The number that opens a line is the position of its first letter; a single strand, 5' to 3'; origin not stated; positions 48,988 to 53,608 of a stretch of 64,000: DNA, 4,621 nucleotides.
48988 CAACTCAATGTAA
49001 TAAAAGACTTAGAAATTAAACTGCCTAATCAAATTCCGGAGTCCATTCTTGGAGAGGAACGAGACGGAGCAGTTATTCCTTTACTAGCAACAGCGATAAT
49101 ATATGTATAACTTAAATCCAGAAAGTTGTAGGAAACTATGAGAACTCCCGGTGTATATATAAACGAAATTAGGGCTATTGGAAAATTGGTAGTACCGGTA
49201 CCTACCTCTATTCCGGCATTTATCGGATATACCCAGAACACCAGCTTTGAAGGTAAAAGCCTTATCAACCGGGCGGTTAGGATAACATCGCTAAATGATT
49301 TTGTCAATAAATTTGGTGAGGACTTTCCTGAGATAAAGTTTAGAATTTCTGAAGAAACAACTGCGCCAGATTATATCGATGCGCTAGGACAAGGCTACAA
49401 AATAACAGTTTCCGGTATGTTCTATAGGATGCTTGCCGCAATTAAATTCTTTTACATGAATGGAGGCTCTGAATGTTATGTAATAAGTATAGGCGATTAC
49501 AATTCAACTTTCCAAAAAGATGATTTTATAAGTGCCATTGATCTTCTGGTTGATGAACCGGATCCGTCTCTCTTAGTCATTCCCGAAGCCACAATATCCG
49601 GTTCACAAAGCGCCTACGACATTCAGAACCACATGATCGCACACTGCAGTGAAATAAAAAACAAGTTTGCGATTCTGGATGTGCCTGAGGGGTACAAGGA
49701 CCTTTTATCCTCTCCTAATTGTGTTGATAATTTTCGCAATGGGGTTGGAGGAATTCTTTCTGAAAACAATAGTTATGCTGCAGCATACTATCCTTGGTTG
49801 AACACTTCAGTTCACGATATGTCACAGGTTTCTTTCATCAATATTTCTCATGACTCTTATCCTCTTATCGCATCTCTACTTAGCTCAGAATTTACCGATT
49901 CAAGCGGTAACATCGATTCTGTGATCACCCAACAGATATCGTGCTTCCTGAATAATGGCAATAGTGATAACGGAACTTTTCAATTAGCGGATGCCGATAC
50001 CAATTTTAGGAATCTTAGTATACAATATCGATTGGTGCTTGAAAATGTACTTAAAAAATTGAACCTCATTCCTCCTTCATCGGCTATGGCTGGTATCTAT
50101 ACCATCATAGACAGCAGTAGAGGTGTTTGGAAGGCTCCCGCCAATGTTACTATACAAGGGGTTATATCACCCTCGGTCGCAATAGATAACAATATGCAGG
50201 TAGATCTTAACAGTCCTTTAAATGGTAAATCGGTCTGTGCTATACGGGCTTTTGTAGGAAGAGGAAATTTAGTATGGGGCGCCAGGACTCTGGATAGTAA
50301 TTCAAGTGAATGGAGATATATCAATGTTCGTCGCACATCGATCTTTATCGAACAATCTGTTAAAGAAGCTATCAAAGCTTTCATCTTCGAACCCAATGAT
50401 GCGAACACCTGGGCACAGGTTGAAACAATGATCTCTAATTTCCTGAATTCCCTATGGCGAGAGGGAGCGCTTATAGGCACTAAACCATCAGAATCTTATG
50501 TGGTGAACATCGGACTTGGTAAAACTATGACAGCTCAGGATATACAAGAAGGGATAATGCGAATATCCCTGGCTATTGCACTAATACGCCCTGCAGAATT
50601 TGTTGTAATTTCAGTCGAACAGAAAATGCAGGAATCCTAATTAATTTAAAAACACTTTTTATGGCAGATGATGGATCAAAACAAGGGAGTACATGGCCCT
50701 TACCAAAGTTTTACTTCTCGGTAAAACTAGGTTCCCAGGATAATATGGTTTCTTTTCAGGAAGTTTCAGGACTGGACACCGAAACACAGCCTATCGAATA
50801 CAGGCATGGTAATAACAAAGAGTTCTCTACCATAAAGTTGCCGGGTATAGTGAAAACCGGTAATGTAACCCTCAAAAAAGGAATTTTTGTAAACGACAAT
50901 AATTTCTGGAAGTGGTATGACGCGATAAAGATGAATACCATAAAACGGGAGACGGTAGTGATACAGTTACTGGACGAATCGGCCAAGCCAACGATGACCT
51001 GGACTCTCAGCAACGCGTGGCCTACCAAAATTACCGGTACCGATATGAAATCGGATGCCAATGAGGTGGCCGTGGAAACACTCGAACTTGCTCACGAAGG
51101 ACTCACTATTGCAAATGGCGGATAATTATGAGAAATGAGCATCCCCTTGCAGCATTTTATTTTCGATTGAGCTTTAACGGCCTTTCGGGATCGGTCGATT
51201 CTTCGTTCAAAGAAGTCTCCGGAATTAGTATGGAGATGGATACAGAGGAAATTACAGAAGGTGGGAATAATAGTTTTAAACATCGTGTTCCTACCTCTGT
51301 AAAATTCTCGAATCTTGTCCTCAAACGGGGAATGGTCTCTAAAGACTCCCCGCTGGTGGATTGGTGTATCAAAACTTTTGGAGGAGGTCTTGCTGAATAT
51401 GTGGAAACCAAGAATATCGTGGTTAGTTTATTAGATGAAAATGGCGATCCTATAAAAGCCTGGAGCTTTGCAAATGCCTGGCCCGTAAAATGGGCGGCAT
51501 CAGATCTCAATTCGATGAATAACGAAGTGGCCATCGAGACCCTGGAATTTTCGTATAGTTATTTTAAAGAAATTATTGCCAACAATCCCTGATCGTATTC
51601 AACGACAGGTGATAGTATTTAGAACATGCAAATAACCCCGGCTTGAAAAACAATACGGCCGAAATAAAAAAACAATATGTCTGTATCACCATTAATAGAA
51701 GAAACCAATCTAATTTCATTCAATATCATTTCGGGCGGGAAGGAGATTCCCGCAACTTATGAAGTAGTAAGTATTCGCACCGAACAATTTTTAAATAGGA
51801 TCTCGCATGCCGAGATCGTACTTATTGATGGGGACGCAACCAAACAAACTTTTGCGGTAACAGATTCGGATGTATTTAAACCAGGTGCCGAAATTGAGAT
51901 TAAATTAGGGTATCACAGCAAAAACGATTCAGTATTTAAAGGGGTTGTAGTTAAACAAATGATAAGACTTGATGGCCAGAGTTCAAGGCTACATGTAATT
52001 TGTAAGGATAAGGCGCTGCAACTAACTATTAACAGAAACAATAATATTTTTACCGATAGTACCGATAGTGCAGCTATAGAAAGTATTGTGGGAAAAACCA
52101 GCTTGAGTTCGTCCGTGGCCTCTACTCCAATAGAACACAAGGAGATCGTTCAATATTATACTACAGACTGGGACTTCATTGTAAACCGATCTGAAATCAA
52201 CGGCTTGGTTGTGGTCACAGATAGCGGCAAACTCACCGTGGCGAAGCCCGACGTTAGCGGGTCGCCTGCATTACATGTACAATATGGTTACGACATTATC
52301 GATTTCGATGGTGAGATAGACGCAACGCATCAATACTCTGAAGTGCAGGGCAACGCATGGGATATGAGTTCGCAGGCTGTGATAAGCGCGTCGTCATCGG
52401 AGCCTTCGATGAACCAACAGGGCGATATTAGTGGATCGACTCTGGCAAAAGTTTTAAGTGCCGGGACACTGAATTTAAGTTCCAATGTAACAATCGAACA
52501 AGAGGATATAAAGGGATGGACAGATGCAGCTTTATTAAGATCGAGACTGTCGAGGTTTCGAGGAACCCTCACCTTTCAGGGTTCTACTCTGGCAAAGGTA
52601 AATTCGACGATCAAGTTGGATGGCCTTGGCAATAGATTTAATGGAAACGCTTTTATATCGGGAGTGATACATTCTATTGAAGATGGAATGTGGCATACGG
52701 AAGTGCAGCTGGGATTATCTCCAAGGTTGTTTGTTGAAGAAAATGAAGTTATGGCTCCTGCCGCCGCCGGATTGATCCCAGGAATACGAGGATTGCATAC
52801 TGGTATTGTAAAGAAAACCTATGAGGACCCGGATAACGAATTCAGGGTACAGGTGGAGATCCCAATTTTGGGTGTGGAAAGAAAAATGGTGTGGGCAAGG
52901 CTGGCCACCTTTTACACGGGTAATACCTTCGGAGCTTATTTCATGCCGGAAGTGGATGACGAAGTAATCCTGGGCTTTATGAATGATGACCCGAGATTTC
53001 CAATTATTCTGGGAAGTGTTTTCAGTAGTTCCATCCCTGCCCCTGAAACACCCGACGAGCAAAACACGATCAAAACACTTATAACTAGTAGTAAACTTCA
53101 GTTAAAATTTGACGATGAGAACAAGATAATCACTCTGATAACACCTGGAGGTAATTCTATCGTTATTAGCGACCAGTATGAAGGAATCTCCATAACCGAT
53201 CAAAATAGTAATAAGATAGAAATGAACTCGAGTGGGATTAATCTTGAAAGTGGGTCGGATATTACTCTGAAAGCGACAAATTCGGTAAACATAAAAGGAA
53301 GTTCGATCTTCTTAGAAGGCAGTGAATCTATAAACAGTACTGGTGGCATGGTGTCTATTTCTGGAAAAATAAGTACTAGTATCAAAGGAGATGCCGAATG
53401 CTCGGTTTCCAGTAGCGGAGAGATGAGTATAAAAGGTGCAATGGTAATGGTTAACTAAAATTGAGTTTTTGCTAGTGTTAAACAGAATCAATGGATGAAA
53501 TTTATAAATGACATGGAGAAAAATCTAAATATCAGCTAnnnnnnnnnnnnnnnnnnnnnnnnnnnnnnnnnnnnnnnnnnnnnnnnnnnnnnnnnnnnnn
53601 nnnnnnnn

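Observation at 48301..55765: Compact 8-gene contractile-injection-system operon with no baseplate, cap, fibre or effector genes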

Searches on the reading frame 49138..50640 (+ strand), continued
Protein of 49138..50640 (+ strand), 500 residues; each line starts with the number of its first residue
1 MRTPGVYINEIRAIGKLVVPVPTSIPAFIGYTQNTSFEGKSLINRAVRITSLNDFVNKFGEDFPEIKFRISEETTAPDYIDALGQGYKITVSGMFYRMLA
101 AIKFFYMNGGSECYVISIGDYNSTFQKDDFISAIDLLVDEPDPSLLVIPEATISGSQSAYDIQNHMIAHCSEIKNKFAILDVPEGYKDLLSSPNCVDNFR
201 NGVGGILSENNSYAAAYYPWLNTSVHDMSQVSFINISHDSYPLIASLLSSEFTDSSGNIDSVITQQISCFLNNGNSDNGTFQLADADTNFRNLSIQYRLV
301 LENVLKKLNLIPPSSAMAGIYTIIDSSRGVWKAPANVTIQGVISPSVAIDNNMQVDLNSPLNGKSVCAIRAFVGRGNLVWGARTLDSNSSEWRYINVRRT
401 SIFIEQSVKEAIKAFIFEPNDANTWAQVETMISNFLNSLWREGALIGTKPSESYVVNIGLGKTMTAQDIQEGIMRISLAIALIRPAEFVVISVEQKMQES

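Call 82: find_encoding_contigs(protein=P0204, flank=10000, max_places=1)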
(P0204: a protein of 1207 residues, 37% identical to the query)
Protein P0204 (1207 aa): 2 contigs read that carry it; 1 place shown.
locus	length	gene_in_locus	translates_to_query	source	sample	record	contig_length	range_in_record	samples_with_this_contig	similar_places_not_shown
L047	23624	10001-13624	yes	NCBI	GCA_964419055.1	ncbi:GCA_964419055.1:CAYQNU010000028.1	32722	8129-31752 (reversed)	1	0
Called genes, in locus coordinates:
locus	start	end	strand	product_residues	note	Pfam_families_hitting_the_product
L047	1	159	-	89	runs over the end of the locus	PF05154:TM2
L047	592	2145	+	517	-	PF00704:Glyco_hydro_18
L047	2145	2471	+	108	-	-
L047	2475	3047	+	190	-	PF14065:Pvc16_N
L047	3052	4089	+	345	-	-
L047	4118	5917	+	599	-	PF17482:Phage_sheath_1C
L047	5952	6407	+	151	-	PF06841:Phage_T4_gp19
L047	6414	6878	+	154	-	PF06841:Phage_T4_gp19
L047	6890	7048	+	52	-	PF19265:DUF5908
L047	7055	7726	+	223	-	PF19266:CIS_tube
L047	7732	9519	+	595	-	PF05954:Phage_GPD (weak), PF24032:YQBQ (weak), PF04717:Phage_base_V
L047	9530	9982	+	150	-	PF04965:GPW_gp25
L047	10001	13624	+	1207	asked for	-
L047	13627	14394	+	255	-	-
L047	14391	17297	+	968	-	-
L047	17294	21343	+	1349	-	PF19268:CIS_TMP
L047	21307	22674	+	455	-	PF00004:AAA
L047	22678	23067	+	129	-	PF14107:DUF4280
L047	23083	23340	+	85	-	-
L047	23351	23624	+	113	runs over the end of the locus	-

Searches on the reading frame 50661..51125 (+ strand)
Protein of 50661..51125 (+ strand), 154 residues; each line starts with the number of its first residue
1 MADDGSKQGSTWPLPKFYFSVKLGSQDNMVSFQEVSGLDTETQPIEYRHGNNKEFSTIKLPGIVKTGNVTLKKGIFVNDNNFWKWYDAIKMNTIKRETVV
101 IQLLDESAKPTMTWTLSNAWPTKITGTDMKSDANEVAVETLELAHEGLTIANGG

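Call 3: search_protein_families(library=pfam, proteins=[window:50661-51125:+], max_evalue=0.1)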
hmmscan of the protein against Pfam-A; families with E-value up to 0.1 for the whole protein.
window:50661-51125:+ (154 aa): 2 families
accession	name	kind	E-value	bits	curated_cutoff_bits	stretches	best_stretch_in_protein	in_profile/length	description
PF06841.18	Phage_T4_gp19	-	9.6e-48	161.8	28.2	1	15-149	1-134/134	T4-like virus tail tube protein gp19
PF08806.17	Sep15_SelM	-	0.095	13.2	26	0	76-118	20-60/75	Sep15/SelM redox domain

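Call 58: search_solved_structures(query=window:50661-51122:+, max_evalue=0.001)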
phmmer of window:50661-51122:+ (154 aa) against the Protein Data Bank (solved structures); distinct sequences matched with E-value up to 0.001: 14.
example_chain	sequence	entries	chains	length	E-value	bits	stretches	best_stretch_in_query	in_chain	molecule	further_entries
9r9h_B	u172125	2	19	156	2.5e-65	222.3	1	1-150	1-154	Phage tail protein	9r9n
7adz_1a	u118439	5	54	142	9.9e-48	165.1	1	11-152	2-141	Phage tail protein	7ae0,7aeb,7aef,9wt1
7b5h_AN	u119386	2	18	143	2.4e-47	163.9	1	11-153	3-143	All3324 protein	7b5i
6rao_A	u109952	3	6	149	2.2e-24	89.3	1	11-150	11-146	Afp1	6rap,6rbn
9qgl_1A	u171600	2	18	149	1.7e-23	86.4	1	11-150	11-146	Phage tail protein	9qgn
6j0b_a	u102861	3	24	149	1.1e-22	83.8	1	9-144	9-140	Pvc1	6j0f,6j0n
9rce_I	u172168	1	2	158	1.6e-22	83.3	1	5-145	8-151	Conserved hypothetical phage tail region protein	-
7aeb_Y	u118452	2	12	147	8.5e-15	58.2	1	12-146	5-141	Phospholipid/glycerol acyltransferase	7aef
6j0n_n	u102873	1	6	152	6e-14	55.5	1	30-147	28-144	Pvc5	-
6rao_F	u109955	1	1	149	1.5e-11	47.7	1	30-148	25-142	Afp5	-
9qgl_5A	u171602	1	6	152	1.5e-11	47.7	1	30-147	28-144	Phage tail protein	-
7b5h_AM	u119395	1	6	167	1.8e-11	47.5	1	11-145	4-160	All3323 protein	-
8bl4_v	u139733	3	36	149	2.2e-09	40.7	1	32-150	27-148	Phage tail protein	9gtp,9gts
9gtp_a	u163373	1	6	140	6.6e-07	32.6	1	17-149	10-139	Phage tail protein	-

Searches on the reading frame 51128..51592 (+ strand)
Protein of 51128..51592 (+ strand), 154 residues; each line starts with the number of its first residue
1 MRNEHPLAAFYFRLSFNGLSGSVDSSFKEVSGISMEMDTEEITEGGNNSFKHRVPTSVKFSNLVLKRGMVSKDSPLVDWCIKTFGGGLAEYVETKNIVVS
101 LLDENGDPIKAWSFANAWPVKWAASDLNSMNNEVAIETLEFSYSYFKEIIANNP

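Call 3: search_protein_families(library=pfam, proteins=[window:51128-51592:+], max_evalue=0.1)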
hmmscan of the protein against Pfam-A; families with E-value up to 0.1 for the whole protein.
window:51128-51592:+ (154 aa): 1 family
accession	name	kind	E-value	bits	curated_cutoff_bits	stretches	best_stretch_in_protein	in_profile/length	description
PF06841.18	Phage_T4_gp19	-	3.5e-44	150.3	28.2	1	9-147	2-134/134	T4-like virus tail tube protein gp19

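Call 57: search_solved_structures(query=window:51128-51589:+, max_evalue=0.001)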
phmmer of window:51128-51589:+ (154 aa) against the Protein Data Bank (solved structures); distinct sequences matched with E-value up to 0.001: 14.
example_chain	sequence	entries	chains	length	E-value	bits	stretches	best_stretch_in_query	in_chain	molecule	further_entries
7aeb_Y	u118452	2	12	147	1.4e-34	122.6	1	4-150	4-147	Phospholipid/glycerol acyltransferase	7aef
9rce_I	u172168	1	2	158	4.3e-33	117.8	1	4-147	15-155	Conserved hypothetical phage tail region protein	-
7b5h_AM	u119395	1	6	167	1.8e-27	99.6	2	4-108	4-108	All3323 protein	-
9r9h_B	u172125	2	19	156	6.7e-22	81.5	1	6-144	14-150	Phage tail protein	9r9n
7adz_1a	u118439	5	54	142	1.7e-20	76.9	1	5-143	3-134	Phage tail protein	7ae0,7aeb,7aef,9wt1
6j0n_n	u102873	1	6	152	1.1e-19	74.2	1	11-144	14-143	Pvc5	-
7b5h_AN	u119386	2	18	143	3.8e-19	72.6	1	4-143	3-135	All3324 protein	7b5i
9qgl_5A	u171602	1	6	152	3.4e-18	69.5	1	11-144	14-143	Phage tail protein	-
6rao_F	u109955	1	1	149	2.5e-16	63.4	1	10-145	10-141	Afp5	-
9gtp_a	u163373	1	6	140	6.4e-12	49.1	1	4-146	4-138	Phage tail protein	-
9qgl_1A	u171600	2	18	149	2e-11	47.5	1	5-140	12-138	Phage tail protein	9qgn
6j0b_a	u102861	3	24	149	5e-10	42.9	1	5-139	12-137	Pvc1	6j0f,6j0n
6rao_A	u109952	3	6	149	5.7e-09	39.5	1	21-139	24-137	Afp1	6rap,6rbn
8bl4_v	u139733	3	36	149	1e-06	32.2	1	26-142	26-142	Phage tail protein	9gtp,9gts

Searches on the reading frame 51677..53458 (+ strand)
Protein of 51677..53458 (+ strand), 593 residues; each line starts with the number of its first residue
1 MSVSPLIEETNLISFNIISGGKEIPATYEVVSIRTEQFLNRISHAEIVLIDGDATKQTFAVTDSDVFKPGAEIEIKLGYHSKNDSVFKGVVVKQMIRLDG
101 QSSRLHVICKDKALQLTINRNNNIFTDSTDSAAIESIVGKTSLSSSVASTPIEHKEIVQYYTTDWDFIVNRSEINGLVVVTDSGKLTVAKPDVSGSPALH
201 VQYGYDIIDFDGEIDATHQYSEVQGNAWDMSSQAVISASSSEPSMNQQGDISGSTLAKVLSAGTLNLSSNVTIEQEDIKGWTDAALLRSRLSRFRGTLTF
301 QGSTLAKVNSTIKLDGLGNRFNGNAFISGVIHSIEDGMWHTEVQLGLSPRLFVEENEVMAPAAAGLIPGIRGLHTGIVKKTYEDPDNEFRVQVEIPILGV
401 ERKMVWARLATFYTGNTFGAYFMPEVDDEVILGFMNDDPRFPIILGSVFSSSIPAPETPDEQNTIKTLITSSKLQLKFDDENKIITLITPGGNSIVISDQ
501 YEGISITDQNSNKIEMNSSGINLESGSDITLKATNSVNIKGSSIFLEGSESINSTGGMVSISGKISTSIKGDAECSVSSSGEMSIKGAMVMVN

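Call 3: search_protein_families(library=pfam, proteins=[window:51677-53458:+], max_evalue=0.1)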
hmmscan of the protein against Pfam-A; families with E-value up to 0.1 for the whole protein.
window:51677-53458:+ (593 aa): 3 families
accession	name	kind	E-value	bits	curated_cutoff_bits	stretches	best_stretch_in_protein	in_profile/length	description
PF04717.18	Phage_base_V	-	6.3e-23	81.4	23.8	1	375-449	2-75/75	Type VI secretion system/phage-baseplate injector OB domain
PF05954.17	Phage_GPD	-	9.7e-06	25.4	30.1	1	69-189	27-156/305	Phage tail baseplate hub (GPD)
PF22096.1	TagH_C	-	0.081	13.9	27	0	458-502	35-79/107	Teichoic acid transporter subunit TagH C-terminal domain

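Call 61: search_solved_structures(query=window:51677-53455:+, max_evalue=0.00001)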
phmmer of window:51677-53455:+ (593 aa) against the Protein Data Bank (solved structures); distinct sequences matched with E-value up to 0.00001: 9.
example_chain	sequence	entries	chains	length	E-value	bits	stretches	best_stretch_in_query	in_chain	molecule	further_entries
7b5h_AJ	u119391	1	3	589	2.7e-156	524.4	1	12-593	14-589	All3320 protein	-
9rce_F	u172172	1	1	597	5.4e-143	480.6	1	1-593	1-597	Type VI secretion system tip protein VgrG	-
7aef_q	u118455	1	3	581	2.4e-128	432.2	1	11-566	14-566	Phosphoserine phosphatase SerB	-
9qgm_8A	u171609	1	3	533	1.9e-44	155.3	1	28-546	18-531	Photorhabdus luminescens subsp. laumondii TTO1 complete genome segment 6/17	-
6j0m_A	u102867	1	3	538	8e-41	143.3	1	16-546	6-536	Pvc8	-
6rbk_C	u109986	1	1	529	1.6e-36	129.1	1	30-544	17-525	Afp8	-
9gtr_q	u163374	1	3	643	6.9e-15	57.7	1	150-588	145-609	Gp5/Type VI secretion system Vgr protein OB-fold domain-containing protein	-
8gra_I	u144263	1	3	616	1.1e-07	33.9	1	382-539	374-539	Type VI secretion system spike protein VgrG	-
9jg8_G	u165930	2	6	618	6.6e-06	28.1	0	381-577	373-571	Type VI secretion system spike protein VgrG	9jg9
